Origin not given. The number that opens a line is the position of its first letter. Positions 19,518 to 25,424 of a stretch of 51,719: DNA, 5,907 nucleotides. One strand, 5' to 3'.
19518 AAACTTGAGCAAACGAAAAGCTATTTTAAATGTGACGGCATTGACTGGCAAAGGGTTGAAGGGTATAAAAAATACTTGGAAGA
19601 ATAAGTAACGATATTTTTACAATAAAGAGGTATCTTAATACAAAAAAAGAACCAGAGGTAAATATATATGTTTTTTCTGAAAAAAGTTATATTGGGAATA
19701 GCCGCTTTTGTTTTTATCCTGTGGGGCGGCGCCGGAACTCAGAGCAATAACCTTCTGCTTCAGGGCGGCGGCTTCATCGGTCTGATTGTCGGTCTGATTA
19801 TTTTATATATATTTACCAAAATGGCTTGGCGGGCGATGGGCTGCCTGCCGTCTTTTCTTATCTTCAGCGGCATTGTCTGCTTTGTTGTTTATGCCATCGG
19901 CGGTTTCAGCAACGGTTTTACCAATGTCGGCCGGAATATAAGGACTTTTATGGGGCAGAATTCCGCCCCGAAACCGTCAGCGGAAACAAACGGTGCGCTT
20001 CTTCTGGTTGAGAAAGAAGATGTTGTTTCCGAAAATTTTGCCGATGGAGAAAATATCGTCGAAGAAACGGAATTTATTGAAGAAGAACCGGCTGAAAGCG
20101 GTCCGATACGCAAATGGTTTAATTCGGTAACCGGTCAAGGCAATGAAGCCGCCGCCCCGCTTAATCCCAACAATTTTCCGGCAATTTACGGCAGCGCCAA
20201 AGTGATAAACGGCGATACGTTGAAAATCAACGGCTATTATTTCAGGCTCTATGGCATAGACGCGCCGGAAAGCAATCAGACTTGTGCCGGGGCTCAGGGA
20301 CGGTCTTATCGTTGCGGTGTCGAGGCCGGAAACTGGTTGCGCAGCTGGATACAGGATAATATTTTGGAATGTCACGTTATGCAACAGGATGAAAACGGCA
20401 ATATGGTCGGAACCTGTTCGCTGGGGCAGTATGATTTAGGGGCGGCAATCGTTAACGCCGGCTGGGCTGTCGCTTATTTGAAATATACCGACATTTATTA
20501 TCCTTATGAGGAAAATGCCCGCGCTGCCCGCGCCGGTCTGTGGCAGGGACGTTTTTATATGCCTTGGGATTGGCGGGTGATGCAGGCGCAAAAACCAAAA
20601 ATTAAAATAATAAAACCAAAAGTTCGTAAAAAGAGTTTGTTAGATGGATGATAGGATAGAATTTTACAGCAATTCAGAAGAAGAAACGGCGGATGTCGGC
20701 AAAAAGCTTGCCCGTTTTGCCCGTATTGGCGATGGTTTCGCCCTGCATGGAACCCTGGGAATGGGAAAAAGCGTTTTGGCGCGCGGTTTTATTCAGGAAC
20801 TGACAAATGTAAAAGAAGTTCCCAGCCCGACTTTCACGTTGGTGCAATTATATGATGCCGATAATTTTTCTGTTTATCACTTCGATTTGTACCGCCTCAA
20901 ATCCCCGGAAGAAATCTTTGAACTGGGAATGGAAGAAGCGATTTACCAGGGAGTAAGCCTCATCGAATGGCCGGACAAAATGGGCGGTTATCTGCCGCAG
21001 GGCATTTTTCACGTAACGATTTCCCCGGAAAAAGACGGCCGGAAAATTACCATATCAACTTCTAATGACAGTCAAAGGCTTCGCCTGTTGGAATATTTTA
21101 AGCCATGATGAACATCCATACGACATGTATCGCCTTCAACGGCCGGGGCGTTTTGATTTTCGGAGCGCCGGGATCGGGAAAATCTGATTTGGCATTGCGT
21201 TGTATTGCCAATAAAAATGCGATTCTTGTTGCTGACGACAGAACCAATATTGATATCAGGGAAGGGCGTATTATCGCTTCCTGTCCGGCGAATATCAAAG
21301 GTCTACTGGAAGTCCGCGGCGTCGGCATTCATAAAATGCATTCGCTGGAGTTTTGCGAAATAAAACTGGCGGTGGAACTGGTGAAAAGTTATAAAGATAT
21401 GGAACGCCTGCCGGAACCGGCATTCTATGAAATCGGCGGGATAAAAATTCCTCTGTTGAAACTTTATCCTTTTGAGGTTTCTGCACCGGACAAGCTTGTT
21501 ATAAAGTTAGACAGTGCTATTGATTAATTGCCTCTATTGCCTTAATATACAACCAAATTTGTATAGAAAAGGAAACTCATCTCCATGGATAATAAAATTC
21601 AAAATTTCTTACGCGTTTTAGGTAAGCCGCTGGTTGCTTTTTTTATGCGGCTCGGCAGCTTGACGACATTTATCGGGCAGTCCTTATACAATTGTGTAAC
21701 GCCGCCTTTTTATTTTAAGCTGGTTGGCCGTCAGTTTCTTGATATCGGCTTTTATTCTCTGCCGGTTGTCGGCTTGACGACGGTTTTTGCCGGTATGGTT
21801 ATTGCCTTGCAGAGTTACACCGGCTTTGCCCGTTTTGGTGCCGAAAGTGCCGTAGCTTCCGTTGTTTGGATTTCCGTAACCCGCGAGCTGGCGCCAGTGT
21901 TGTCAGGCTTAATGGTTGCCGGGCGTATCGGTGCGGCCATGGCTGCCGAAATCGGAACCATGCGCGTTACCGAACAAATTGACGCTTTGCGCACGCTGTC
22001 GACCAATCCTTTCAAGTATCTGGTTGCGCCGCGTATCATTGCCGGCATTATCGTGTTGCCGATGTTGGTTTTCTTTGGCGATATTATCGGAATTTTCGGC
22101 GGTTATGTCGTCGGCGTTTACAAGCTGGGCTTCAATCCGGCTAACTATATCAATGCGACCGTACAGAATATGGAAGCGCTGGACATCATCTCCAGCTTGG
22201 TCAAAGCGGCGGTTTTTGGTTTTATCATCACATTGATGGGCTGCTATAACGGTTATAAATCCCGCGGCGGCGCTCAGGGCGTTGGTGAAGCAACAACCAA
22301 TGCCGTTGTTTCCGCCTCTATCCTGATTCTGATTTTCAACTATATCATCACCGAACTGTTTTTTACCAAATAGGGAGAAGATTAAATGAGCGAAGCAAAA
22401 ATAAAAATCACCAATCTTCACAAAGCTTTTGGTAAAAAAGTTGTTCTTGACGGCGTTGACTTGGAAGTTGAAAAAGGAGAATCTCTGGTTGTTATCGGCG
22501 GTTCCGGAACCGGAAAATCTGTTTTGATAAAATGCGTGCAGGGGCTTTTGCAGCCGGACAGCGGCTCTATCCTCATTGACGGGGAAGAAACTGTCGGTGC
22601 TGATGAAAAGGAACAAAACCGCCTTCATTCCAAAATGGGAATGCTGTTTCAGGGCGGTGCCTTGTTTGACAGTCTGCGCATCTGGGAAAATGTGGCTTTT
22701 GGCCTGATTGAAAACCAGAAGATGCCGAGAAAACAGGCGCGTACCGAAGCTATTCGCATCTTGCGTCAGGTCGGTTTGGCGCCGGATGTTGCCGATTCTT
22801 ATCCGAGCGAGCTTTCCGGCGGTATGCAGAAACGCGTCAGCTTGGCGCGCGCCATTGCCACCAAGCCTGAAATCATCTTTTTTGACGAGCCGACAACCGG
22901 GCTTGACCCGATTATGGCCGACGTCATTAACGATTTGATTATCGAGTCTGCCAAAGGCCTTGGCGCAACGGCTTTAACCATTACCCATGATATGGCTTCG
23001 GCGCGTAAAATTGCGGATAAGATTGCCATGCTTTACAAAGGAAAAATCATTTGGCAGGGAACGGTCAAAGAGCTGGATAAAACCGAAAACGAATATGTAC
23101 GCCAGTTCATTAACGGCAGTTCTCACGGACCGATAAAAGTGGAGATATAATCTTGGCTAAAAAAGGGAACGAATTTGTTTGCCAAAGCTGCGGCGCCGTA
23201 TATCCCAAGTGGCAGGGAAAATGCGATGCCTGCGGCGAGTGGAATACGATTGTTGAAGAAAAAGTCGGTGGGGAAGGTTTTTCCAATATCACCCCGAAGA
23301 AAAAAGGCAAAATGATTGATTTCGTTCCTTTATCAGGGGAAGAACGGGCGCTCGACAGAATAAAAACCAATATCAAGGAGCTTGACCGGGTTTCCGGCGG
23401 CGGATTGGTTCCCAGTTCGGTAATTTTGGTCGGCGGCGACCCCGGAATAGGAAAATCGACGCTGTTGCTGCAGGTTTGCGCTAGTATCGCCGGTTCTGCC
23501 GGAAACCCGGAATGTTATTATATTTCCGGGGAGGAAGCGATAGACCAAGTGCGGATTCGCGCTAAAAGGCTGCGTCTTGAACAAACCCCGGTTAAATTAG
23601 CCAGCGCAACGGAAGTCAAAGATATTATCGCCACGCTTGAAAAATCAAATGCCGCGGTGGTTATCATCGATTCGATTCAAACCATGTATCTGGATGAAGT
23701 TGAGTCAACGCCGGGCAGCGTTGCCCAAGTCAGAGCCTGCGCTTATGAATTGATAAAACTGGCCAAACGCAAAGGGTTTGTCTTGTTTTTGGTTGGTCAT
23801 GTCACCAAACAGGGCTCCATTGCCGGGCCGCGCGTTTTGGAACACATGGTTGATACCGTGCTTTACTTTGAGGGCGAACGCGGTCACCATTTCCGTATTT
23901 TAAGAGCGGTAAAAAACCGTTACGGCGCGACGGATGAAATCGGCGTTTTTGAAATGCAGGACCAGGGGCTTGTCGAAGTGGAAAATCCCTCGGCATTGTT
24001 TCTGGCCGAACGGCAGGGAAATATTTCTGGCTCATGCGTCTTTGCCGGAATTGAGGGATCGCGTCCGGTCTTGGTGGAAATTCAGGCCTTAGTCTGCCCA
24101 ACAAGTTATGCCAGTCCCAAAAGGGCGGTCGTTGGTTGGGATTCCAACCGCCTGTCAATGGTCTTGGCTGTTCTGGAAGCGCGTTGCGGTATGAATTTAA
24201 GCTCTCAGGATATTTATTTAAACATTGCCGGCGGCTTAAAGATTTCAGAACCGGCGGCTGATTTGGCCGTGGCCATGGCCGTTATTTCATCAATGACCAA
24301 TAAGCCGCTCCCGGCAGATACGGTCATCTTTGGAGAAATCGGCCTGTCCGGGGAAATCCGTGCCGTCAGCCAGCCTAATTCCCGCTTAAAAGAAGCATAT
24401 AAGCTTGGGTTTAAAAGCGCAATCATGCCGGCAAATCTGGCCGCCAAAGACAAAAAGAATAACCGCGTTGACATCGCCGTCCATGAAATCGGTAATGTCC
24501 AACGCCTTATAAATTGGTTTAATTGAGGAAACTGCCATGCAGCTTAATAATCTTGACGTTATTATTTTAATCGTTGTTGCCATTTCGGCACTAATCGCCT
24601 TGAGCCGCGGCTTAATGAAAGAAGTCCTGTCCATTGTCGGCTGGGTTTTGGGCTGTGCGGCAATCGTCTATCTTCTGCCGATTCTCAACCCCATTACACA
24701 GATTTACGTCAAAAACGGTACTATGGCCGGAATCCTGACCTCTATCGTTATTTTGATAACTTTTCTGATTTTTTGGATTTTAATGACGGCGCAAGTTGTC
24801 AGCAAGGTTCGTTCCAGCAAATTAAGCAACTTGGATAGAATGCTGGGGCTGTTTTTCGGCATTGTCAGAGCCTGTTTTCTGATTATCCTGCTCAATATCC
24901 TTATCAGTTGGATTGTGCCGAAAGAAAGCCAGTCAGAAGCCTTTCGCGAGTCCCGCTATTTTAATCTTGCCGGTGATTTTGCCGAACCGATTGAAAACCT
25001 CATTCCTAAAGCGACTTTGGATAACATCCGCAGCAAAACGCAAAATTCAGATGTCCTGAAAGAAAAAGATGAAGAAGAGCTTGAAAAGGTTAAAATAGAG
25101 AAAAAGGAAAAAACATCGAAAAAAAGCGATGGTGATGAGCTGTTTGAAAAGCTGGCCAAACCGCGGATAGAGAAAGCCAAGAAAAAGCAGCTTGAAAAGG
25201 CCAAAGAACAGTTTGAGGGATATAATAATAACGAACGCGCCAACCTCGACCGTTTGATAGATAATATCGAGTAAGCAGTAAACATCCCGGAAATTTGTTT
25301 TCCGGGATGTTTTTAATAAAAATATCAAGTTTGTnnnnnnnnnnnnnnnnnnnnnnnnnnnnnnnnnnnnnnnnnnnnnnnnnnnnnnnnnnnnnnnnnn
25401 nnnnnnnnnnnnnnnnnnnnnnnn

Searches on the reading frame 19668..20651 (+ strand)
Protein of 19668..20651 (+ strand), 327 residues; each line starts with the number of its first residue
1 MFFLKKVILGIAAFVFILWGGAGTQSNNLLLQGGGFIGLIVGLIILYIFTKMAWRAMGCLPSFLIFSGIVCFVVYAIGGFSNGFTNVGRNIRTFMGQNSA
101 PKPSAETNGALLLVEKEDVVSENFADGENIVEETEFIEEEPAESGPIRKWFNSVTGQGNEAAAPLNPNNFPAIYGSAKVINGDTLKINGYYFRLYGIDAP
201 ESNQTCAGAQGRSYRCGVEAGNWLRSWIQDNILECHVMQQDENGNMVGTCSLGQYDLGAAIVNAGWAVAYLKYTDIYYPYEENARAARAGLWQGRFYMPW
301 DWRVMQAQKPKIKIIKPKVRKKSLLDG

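Call 60: search_protein_families(library=pfam, proteins=[window:19668-20651:+])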
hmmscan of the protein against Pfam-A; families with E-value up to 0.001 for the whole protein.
window:19668-20651:+ (327 aa): 1 family
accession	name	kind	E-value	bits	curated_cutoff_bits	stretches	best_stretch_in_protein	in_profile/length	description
PF00565.23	SNase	-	2.2e-11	44.6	21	1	192-293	2-106/107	Staphylococcal nuclease homologue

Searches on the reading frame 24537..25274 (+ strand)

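Call 60: search_protein_families(library=pfam, proteins=[window:24537-25274:+])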
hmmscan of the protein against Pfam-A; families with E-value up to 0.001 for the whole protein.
window:24537-25274:+ (245 aa): 1 family
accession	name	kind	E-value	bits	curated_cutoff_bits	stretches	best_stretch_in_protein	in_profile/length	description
PF02674.22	Colicin_V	-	1.5e-24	87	29.3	1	6-145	1-139/144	Colicin V production protein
